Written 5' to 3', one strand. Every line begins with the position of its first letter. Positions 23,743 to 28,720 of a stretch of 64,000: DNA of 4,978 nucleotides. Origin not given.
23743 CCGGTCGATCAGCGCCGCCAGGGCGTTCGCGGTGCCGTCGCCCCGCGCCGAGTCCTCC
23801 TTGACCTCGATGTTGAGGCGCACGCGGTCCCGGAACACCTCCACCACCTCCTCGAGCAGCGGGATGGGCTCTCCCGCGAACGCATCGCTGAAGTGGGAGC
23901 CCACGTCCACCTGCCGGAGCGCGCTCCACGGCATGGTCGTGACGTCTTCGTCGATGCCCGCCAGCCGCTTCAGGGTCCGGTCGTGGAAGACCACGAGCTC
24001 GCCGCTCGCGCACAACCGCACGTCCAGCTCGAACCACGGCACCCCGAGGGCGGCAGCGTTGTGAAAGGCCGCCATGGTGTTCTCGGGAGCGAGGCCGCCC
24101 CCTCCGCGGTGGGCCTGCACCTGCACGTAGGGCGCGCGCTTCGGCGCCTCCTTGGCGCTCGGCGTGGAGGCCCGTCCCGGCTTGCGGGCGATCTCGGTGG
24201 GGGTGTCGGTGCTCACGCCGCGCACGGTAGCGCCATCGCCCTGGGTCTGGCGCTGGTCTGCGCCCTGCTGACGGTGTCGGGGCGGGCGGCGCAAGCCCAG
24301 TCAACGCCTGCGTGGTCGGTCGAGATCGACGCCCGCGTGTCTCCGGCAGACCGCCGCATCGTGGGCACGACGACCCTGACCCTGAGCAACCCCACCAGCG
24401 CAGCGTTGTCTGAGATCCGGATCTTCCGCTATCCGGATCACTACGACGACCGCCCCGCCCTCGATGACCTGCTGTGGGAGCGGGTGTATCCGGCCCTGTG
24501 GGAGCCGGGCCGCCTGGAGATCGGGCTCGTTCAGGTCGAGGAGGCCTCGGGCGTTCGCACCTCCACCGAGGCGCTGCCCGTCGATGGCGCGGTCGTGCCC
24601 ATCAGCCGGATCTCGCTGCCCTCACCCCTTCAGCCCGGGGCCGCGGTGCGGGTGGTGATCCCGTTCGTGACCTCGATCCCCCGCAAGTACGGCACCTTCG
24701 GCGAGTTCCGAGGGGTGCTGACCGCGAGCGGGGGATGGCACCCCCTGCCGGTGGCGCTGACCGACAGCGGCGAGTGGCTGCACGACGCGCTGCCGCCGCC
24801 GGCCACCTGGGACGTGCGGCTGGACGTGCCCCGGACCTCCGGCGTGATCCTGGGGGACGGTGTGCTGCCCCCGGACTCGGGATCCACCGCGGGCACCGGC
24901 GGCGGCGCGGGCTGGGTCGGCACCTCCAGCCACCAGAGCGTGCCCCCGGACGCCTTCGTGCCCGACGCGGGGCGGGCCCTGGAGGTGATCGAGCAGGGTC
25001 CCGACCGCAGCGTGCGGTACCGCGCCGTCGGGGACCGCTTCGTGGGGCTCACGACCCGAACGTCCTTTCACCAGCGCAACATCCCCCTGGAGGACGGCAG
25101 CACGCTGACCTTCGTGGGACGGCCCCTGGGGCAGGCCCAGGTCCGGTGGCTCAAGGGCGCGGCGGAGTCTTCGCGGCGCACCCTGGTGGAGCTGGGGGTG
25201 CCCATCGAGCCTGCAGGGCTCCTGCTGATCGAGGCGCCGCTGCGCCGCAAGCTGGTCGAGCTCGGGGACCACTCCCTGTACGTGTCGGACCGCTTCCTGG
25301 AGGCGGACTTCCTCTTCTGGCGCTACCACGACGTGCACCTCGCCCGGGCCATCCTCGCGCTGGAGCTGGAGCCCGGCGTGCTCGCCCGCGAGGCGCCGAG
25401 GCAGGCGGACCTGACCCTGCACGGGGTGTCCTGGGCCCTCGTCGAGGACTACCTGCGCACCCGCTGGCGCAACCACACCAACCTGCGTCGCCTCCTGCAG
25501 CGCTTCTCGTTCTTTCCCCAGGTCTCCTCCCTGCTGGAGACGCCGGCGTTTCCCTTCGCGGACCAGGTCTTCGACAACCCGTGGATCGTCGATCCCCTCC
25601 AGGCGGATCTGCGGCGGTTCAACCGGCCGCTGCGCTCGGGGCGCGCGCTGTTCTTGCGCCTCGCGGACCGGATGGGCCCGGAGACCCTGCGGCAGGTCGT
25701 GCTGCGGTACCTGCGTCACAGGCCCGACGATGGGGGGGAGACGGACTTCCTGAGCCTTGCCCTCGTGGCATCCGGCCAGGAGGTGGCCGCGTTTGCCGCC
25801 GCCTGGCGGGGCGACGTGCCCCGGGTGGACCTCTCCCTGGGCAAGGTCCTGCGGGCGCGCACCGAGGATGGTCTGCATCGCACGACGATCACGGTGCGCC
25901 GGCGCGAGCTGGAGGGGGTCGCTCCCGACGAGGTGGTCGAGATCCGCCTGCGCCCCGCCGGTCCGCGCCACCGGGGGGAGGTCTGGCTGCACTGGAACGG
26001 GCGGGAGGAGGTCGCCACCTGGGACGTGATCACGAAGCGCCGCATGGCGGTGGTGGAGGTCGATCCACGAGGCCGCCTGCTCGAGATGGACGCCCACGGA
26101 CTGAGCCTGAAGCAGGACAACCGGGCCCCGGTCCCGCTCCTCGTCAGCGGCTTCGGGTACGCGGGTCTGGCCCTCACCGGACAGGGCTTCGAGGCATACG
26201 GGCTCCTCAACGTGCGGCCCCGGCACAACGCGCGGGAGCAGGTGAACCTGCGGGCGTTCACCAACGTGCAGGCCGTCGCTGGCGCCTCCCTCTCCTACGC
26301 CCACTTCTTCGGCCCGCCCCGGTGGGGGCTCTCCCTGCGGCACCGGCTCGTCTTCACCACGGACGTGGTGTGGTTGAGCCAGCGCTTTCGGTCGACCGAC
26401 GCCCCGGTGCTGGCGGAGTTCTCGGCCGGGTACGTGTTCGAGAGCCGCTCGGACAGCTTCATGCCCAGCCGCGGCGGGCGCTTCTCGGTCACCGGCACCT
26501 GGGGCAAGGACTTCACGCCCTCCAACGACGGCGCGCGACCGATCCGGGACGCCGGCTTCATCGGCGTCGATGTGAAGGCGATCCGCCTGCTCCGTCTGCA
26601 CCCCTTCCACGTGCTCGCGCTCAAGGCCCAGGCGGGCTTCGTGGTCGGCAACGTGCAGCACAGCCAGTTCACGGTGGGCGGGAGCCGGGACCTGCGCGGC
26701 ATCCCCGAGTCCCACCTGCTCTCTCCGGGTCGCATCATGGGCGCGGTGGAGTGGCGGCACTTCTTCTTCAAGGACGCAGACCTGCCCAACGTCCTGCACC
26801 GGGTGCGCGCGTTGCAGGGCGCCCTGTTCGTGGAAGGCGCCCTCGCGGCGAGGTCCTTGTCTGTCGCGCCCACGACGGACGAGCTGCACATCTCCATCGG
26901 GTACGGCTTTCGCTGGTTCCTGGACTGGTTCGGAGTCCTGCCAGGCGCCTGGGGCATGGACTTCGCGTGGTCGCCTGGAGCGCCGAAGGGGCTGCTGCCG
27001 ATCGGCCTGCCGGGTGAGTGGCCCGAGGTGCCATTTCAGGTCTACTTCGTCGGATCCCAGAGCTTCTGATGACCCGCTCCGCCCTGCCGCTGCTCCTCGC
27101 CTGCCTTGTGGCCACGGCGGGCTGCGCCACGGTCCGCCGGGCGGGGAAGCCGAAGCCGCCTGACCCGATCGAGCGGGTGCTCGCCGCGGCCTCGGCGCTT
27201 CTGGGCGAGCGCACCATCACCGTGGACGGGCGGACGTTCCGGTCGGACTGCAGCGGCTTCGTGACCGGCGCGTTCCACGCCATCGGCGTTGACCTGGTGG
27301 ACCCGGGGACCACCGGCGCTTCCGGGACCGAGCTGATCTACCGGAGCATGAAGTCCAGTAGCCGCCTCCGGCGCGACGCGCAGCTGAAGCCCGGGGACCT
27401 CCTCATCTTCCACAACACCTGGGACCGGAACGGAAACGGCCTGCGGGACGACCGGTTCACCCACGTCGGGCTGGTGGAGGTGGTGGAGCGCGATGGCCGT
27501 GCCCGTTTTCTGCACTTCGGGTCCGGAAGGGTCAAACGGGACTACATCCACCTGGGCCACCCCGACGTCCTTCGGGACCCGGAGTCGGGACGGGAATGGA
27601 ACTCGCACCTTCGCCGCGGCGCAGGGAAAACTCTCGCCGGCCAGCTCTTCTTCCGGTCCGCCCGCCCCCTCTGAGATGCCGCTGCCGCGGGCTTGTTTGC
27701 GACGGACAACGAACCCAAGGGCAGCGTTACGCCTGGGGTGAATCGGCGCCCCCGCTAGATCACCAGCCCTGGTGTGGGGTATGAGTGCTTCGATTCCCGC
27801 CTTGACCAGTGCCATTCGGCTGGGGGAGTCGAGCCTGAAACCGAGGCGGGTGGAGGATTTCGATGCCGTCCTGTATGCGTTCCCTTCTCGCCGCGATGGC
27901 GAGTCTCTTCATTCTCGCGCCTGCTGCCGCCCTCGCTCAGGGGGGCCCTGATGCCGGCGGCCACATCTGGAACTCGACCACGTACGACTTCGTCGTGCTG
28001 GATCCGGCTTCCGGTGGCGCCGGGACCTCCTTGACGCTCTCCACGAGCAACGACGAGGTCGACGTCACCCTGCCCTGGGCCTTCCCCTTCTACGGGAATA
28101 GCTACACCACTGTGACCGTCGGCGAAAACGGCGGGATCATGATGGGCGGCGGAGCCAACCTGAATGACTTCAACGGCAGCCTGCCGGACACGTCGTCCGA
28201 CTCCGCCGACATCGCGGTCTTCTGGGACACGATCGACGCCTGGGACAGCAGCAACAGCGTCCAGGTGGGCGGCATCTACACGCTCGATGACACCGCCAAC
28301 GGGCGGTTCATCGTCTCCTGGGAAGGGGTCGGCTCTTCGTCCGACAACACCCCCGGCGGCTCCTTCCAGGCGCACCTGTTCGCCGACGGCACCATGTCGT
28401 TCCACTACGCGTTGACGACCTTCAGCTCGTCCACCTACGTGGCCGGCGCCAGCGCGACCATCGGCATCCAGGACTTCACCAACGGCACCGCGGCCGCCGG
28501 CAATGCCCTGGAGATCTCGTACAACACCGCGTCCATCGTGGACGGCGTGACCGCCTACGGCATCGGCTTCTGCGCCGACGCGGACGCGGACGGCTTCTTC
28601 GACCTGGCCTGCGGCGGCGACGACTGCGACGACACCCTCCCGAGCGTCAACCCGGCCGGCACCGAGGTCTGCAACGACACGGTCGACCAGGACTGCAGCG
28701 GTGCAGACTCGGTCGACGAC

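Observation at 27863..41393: Five-gene, stop/start-overlapped locus: two tandem giant Cys/Asp-repeat surface proteins, a SAM methyltransferase and an ABC-2 transporter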

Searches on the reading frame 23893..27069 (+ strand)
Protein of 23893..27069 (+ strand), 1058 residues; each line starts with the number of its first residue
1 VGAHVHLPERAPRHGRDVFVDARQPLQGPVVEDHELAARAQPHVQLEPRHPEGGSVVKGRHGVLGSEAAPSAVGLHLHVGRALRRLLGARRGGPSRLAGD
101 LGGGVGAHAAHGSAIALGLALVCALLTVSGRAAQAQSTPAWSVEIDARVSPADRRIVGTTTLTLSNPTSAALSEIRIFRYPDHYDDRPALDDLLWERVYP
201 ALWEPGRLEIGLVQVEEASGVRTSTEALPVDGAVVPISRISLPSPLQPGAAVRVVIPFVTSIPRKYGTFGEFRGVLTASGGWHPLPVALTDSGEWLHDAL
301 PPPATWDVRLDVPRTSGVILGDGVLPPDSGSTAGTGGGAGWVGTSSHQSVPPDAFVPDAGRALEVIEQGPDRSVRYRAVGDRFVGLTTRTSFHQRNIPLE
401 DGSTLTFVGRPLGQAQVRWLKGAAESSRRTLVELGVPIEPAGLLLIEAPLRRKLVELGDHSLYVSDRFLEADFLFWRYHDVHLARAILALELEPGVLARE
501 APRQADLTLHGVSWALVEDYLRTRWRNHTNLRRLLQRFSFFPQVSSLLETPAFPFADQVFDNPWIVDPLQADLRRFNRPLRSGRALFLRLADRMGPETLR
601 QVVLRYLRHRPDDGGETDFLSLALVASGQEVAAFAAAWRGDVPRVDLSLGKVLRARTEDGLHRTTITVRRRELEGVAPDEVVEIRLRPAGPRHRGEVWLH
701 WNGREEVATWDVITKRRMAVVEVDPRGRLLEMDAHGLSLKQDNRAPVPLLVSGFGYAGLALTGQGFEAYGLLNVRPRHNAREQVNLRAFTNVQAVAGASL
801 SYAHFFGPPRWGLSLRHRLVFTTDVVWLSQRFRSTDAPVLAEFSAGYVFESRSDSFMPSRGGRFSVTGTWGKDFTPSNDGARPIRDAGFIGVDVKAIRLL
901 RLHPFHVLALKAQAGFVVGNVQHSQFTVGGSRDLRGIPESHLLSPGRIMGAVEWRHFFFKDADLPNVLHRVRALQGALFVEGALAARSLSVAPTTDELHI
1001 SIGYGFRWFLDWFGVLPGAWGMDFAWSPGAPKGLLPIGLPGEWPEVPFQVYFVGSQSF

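Call 11: search_protein_families(library=pfam, proteins=[window:24474-27017:+], max_evalue=0.001)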
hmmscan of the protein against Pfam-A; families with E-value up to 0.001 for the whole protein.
window:24474-27017:+ (847 aa): 0 families

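Call 25: search_protein_families(library=ncbifam, proteins=[window:24474-27017:+], max_evalue=0.01)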
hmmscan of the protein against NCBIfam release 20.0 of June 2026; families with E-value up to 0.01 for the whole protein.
window:24474-27017:+ (847 aa): 0 families

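Call 29: search_protein_families(library=pfam, proteins=[window:23893-27069:+], max_evalue=0.001)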
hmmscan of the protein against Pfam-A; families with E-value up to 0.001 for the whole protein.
window:23893-27069:+ (1058 aa): 0 families

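Call 74: search_protein_families(library=pfam, proteins=[window:24400-27069:+], max_evalue=0.1)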
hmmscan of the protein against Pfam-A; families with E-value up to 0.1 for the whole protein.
window:24400-27069:+ (889 aa): 1 family
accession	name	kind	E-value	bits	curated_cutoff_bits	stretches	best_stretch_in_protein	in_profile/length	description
PF01103.29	Omp85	-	0.0011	19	24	1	663-770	106-212/325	Omp85 superfamily domain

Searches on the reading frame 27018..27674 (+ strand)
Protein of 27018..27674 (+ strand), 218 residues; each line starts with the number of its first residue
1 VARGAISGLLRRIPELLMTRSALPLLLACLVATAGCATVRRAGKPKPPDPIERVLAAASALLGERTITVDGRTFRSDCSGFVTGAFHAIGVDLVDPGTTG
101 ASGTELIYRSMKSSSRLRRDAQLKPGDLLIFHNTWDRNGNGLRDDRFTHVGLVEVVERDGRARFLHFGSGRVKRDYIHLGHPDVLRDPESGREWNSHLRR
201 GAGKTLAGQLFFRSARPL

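Call 11: search_protein_families(library=pfam, proteins=[window:27018-27674:+], max_evalue=0.001)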
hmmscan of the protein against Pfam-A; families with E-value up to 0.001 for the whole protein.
window:27018-27674:+ (218 aa): 2 families
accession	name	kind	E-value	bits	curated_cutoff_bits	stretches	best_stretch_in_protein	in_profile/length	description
PF00877.26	NLPC_P60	-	1.8e-05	25.1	23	1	75-172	13-86/105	NlpC/P60 family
PF05257.22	CHAP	-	0.00058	20.7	26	0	74-162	8-75/81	CHAP domain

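Call 25: search_protein_families(library=ncbifam, proteins=[window:27018-27674:+], max_evalue=0.01)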
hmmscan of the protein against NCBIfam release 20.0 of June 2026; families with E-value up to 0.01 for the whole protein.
window:27018-27674:+ (218 aa): 0 families

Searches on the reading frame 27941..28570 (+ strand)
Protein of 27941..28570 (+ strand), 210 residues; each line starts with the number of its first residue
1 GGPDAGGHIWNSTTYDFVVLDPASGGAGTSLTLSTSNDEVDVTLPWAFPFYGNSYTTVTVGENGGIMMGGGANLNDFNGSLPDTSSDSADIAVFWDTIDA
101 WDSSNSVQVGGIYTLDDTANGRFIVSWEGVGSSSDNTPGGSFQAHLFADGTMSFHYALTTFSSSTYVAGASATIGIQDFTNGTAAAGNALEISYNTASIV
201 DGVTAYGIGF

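Call 28: search_protein_families(library=pfam, proteins=[window:27941-28570:+], max_evalue=10)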
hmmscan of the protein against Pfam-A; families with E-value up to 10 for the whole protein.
seq(210 aa): 0 families
